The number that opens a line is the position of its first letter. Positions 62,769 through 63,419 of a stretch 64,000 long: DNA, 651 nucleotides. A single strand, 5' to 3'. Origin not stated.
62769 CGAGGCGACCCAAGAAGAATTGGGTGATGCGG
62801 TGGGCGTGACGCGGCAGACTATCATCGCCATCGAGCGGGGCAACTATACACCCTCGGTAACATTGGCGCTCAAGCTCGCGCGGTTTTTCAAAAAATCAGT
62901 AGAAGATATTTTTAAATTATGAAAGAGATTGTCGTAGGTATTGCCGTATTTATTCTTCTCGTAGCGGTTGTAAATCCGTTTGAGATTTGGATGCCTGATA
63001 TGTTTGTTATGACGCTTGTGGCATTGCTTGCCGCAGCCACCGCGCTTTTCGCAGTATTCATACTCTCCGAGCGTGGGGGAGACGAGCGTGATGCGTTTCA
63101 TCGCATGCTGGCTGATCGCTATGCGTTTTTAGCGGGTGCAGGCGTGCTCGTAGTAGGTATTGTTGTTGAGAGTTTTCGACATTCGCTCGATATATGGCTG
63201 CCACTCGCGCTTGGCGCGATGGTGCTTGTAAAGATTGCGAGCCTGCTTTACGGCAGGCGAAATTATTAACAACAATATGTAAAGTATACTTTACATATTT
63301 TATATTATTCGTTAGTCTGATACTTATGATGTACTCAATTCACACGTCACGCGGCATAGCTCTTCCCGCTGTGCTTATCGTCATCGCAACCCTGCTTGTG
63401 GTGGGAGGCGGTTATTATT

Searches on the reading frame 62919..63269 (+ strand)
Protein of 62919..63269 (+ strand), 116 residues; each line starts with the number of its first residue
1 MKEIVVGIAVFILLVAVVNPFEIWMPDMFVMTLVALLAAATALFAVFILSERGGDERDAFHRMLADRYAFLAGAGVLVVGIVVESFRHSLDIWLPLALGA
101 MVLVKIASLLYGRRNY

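Call 10: search_protein_families(library=pfam, max_evalue=0.001, proteins=[window:62919-63269:+])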
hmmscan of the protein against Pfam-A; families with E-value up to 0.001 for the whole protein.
window:62919-63269:+ (116 aa): 0 families

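Call 47: find_encoding_contigs(protein=window:62919-63269:+, flank=10000, max_places=1)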
Protein window:62919-63269:+ (116 aa): 5 contigs read that carry it; 1 place shown.
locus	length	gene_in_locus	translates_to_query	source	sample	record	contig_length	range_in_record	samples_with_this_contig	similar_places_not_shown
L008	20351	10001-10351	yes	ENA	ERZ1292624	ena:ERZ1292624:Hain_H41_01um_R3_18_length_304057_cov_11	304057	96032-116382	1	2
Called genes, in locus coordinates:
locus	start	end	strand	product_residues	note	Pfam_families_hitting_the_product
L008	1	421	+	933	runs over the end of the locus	-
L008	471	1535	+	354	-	PF11104:PilM_2, PF14450:FtsA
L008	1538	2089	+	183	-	PF05137:PilN (weak)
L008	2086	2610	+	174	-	-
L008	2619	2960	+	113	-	-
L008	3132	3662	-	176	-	PF00929:RNase_T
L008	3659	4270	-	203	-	PF02163:Peptidase_M50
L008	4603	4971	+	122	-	-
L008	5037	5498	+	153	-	-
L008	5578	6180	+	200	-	-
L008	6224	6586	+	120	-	-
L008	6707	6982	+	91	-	-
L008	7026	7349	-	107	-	-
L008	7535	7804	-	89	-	-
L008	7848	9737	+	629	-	PF11617:Cu-binding_MopE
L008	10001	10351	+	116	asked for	-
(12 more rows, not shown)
